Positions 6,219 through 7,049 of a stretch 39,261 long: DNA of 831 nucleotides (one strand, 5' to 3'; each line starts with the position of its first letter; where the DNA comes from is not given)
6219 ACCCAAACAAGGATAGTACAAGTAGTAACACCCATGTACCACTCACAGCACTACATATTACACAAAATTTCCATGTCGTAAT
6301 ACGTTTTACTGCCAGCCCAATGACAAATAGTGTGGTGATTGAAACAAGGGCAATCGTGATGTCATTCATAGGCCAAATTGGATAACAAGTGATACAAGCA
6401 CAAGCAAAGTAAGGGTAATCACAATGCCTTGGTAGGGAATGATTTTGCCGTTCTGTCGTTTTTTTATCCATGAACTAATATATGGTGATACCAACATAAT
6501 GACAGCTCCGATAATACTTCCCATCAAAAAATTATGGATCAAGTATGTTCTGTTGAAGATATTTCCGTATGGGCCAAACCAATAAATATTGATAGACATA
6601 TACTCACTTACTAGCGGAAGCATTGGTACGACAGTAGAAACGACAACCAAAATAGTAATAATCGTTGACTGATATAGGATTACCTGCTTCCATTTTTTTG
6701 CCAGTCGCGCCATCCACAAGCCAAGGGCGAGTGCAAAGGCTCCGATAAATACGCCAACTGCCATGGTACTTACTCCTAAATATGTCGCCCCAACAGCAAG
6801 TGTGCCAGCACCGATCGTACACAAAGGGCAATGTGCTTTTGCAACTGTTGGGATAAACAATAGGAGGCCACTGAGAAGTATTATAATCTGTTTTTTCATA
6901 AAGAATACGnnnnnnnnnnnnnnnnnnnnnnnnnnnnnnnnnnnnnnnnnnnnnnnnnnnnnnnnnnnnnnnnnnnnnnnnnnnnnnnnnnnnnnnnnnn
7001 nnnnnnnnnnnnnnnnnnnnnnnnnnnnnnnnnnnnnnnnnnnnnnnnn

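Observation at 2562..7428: Eight-gene co-directional string of Cys/Met/His-rich envelope proteins led by DUF411/CopG, next to DUF302-CopA: a candidate uncharacterised extracytoplasmic copper/thiol-redox system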

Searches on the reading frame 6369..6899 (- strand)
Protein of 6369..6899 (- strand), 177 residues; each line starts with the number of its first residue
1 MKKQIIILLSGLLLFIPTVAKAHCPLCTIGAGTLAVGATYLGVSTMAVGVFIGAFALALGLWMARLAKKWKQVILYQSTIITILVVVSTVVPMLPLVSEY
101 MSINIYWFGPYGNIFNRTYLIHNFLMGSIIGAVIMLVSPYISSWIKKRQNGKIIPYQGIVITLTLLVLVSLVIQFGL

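Call 72: find_homologous_proteins(query=window:6369-6899:-)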
Query seq(177 aa) (177 aa): 173 proteins with E <= 0.001 among 987 candidates; the best 120 are listed.
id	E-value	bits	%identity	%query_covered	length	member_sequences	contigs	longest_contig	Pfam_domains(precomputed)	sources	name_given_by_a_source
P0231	1.6e-104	365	100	100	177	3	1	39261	-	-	-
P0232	2.1e-104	365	100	100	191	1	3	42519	-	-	-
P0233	8.8e-89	314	81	100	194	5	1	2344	-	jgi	-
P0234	8.7e-75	268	72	99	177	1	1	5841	-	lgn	-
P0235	8.6e-67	242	63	100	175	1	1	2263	-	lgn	-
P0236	9.2e-66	239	62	100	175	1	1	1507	-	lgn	-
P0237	1.2e-65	239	64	100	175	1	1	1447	-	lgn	-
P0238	1.8e-60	222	62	100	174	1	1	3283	-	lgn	-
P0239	1.9e-60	222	62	100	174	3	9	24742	-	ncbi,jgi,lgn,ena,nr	ncbi:MAG TPA: hypothetical protein DDW36_00560 [Candidatus Magasanikbacteria bacterium]|nr:hypotheti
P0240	9.9e-60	219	58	100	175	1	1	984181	-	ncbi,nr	ncbi:MAG: hypothetical protein L3J07_01790 [Candidatus Magasanikbacteria bacterium]|nr:hypothetical 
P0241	2.5e-59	218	58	99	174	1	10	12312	-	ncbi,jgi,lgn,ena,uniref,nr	ncbi:MAG: hypothetical protein CO137_01850 [Candidatus Magasanikbacteria bacterium CG_4_9_14_3_um_fi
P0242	1.2e-58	216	60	93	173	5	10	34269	-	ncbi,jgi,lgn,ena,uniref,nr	ncbi:MAG: hypothetical protein CO029_02500 [Candidatus Magasanikbacteria bacterium CG_4_9_14_0_2_um_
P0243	3.0e-58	215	59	94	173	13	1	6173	-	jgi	-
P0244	4.6e-58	214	57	100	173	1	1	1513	-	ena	-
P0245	9.6e-58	213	58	100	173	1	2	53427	-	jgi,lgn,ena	-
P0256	9.4e-46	174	54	92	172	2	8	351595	-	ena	-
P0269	2.2e-42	163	47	92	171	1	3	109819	-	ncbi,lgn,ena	ncbi:MAG: hypothetical protein AAB586_01615 [Patescibacteria group bacterium]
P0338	3.2e-34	136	42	88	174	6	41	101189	-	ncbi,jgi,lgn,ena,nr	ncbi:hypothetical protein J4458_00575 [Candidatus Woesearchaeota archaeon]|nr:hypothetical protein [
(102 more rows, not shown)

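Call 73: find_encoding_contigs(protein=P0338, flank=7000, max_places=1)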
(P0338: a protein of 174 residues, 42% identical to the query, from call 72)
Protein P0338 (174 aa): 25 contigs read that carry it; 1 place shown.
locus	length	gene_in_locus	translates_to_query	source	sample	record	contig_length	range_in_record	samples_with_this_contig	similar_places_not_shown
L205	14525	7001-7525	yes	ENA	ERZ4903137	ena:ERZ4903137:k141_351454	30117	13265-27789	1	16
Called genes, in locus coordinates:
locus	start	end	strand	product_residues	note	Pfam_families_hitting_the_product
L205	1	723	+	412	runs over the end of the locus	-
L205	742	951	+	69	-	-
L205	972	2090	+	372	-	PF13192:Thioredoxin_3 (faint)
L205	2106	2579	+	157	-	-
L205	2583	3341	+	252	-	-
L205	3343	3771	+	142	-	-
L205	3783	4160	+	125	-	PF13473:Cupredoxin_1, PF00116:COX2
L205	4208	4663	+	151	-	PF04173:DoxD (weak), PF07681:DoxX (weak)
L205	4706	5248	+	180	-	PF24034:DUF7343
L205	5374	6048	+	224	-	-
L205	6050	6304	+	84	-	-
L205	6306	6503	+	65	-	-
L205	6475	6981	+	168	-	PF04214:DUF411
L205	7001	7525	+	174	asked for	-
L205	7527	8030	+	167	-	-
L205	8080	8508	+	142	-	PF00581:Rhodanese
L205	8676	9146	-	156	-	PF03551:PadR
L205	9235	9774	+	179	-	-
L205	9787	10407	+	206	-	PF05401:NodS (weak), PF13489:Methyltransf_23, PF05891:Methyltransf_PK, PF13649:Methyltransf_25, PF13847:Methyltransf_31, PF08241:Methyltransf_11, PF08242:Methyltransf_12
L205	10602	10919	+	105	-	PF02566:OsmC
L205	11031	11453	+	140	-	-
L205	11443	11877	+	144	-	-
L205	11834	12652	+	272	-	PF23441:SDR (weak), PF00106:adh_short, PF08659:KR, PF13561:adh_short_C2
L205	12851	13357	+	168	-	-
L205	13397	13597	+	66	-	PF11127:YgaP-like_TM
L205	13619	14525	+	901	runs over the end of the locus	PF04945:YHS, PF00403:HMA, PF00122:E1-E2_ATPase, PF00702:Hydrolase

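Call 74: find_encoding_contigs(protein=P0269, flank=7000, max_places=1)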
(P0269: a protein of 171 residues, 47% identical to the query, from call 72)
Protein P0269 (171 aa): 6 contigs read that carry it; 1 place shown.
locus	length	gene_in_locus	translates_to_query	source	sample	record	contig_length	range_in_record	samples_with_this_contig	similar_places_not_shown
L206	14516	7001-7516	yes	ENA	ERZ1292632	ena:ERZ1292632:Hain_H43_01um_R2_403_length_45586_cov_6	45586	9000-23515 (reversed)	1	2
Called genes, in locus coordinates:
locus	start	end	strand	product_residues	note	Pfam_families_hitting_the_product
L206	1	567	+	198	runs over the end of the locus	-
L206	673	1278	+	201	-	PF09335:VTT_dom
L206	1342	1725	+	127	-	PF00072:Response_reg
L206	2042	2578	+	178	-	PF03352:Adenine_glyco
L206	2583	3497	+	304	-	PF00413:Peptidase_M10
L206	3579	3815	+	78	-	PF02583:Trns_repr_metal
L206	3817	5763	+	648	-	PF00122:E1-E2_ATPase, PF00702:Hydrolase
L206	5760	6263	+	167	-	PF22544:HYDIN_VesB_CFA65-like_Ig (faint), PF07610:DUF1573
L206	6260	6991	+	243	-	-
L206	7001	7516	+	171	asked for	-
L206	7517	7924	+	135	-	-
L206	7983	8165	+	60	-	-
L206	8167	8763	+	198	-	PF02525:Flavodoxin_2, PF03358:FMN_red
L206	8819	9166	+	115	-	PF18924:DUF5674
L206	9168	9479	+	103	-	-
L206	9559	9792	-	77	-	-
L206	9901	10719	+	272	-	PF01926:MMR_HSR1, PF02421:FeoB_N, PF06071:YchF-GTPase_C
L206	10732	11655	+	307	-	PF18920:DUF5671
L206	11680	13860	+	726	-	PF00133:tRNA-synt_1, PF09334:tRNA-synt_1g, PF13603:tRNA-synt_1_2, PF00133:tRNA-synt_1, PF09334:tRNA-synt_1g (weak), PF08264:Anticodon_1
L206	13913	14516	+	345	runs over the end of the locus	PF04545:Sigma70_r4, PF05066:HARE-HTH (faint)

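Call 75: find_encoding_contigs(protein=P0256, flank=7000, max_places=1)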
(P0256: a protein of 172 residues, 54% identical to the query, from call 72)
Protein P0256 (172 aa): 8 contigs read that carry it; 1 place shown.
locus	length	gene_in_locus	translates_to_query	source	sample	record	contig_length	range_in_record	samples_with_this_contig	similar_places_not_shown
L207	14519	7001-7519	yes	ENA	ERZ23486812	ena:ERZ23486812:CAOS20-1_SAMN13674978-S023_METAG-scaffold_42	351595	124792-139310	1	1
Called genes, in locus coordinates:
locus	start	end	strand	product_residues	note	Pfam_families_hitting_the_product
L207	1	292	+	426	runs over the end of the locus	PF02403:Seryl_tRNA_N, PF00587:tRNA-synt_2b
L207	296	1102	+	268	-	-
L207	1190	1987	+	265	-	-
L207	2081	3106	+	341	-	PF05496:RuvB_N, PF13177:DNA_pol3_delta2 (weak), PF00004:AAA, PF13173:AAA_14 (weak), PF13401:AAA_22 (faint), PF13177:DNA_pol3_delta2, PF12169:DNA_pol3_gamma3 (faint)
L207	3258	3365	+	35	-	-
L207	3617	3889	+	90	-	PF02583:Trns_repr_metal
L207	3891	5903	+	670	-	PF00122:E1-E2_ATPase, PF00702:Hydrolase, PF08282:Hydrolase_3 (faint)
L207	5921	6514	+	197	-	PF13628:DUF4142 (faint), PF03713:DUF305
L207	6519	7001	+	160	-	PF04214:DUF411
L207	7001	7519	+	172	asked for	-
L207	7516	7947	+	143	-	-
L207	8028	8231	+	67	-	PF04024:PspC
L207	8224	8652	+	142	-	PF10648:Gmad2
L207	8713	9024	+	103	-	-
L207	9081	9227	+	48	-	-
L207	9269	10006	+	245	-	PF13386:DsbD_2 (weak)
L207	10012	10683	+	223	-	PF09335:VTT_dom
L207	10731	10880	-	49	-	-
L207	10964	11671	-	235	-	-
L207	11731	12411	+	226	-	PF02463:SMC_N (weak), PF13175:AAA_15 (faint), PF00005:ABC_tran, PF13304:AAA_21 (weak)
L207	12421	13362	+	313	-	PF18075:FtsX_ECD, PF02687:FtsX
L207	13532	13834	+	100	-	-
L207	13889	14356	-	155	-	-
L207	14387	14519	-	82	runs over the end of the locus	-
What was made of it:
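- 6366..6899 (-): g2, a polytopic protein whose predicted mature N-terminus is H-C-P-L-C. It follows DUF411 behind csoR-ATPase in L207 (call 75).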

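Call 78: search_protein_families(library=pfam, max_evalue=10, proteins=[L206:6260-6988:+, L205:7527-8027:+, L207:5921-6511:+])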
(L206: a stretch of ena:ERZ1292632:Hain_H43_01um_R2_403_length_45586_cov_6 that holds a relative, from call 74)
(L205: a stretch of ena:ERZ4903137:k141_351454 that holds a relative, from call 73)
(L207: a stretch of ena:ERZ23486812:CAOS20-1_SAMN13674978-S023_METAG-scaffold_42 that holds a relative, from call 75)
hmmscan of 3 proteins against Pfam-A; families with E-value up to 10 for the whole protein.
L206:6260-6988:+ (243 aa): 0 families

L205:7527-8027:+ (167 aa): 1 family
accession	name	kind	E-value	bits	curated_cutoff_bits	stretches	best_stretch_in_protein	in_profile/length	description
PF18078.7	Thioredoxin_11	-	0.036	14.7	22.9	1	42-114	26-96/126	Thioredoxin-like SNTX domain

L207:5921-6511:+ (197 aa): 2 families
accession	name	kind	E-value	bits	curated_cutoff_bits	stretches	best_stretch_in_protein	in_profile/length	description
PF03713.19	DUF305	-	1.1e-42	146.1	27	1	44-192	1-151/151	Domain of unknown function (DUF305)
PF13628.12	DUF4142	-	3.9e-10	40.6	27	2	129-177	74-124/138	Domain of unknown function (DUF4142)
